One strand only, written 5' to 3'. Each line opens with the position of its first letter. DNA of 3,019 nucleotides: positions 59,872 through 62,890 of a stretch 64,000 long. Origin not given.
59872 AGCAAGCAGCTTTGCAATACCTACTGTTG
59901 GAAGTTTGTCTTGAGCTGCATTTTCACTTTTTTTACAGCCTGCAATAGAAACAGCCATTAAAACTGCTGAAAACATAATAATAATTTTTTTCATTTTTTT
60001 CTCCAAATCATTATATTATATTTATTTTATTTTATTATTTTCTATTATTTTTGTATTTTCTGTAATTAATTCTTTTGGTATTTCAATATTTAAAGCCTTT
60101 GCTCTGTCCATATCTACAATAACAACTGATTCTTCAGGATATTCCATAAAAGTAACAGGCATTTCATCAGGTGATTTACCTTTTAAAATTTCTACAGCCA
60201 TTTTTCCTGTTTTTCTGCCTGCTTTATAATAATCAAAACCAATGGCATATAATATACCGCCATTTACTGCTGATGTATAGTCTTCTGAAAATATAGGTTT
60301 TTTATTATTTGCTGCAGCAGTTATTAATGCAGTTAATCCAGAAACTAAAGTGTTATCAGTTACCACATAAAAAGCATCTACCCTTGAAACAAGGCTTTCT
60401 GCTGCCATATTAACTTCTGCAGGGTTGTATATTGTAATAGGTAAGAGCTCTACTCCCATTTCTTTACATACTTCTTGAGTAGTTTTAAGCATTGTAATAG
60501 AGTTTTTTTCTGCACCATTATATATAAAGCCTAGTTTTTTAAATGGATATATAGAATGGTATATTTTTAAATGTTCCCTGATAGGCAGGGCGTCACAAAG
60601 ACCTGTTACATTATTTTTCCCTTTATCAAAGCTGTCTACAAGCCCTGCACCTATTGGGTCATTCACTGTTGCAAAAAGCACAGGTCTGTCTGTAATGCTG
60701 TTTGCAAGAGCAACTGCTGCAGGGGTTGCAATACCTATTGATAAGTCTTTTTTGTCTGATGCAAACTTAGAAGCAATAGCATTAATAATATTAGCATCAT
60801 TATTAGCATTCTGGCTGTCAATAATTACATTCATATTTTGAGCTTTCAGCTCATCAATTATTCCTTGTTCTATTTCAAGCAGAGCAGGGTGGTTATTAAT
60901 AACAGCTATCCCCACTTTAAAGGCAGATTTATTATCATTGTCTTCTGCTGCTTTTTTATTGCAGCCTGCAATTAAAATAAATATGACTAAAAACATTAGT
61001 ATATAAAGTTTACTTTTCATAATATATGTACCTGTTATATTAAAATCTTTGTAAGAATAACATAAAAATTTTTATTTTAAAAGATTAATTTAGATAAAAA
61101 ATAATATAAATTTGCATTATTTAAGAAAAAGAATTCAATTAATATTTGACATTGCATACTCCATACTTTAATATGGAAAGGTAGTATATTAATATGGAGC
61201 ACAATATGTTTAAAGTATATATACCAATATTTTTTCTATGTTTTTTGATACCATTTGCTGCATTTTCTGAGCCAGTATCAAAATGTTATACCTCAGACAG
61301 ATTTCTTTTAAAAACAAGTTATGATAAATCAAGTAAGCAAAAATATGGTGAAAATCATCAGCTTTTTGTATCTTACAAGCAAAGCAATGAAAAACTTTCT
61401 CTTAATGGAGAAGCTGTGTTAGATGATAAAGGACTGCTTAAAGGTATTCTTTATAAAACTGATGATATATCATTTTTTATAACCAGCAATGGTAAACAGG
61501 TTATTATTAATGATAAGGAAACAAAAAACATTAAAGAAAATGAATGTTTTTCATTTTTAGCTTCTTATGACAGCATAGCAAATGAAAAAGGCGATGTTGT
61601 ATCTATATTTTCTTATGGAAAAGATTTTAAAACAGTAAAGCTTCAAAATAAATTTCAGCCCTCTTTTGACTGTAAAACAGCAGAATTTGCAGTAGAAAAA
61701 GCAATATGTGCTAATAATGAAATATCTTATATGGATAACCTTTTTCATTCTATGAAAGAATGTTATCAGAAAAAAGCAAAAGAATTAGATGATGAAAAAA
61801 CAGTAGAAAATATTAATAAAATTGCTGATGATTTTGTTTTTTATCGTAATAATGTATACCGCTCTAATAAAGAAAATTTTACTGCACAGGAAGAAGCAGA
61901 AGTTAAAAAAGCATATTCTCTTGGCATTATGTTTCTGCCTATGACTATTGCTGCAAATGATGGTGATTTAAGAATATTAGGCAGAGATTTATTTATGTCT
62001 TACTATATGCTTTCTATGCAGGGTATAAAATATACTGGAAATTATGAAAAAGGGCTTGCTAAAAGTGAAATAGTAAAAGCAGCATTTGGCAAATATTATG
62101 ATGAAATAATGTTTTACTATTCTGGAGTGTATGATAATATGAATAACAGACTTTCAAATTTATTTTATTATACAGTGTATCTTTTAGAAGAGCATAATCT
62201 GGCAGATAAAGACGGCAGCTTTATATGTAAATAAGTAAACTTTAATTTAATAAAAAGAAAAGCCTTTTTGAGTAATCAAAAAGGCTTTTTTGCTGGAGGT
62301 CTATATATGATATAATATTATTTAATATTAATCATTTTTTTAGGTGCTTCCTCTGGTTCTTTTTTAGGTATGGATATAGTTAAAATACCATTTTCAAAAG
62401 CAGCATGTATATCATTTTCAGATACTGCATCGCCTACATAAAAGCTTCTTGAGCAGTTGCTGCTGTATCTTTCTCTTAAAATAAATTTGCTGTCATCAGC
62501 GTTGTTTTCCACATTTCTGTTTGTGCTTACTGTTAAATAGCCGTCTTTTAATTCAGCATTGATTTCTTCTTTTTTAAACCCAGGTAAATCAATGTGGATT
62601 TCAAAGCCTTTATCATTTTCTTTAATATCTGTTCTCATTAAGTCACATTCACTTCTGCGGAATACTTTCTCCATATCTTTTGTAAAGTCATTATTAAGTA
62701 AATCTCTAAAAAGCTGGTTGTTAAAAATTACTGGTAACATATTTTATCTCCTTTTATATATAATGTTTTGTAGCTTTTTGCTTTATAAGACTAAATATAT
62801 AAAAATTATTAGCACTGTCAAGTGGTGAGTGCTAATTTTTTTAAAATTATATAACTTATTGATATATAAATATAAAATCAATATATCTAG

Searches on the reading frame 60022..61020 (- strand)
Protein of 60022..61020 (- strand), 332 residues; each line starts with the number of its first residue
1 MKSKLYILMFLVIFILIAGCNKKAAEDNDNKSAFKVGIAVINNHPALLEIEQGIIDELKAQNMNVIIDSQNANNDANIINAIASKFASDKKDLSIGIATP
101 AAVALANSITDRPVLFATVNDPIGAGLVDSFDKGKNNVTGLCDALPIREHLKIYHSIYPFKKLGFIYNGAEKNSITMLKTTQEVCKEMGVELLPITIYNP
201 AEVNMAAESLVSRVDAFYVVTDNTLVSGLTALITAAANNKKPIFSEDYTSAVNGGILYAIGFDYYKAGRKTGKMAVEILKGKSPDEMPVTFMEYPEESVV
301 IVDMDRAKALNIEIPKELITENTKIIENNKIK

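Call 70: search_protein_families(library=pfam, proteins=[window:60022-61020:-], max_evalue=0.001)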
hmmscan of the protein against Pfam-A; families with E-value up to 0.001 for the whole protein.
window:60022-61020:- (332 aa): 2 families
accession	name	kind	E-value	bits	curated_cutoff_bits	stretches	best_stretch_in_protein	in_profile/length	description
PF04392.18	ABC_sub_bind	-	2.4e-66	224.4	25.9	1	35-324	1-291/293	ABC transporter substrate binding protein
PF13407.12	Peripla_BP_4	-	2.7e-07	30.9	35.1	1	177-287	16-122/258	Periplasmic binding protein domain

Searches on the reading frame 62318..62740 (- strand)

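Call 70: search_protein_families(library=pfam, proteins=[window:62318-62740:-], max_evalue=0.001)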
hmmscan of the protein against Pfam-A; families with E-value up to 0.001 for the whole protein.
window:62318-62740:- (140 aa): 1 family
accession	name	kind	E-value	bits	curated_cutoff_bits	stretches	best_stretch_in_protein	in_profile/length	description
PF00011.27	HSP20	-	9.9e-23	80.6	20.8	1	38-139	1-101/102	Hsp20/alpha crystallin family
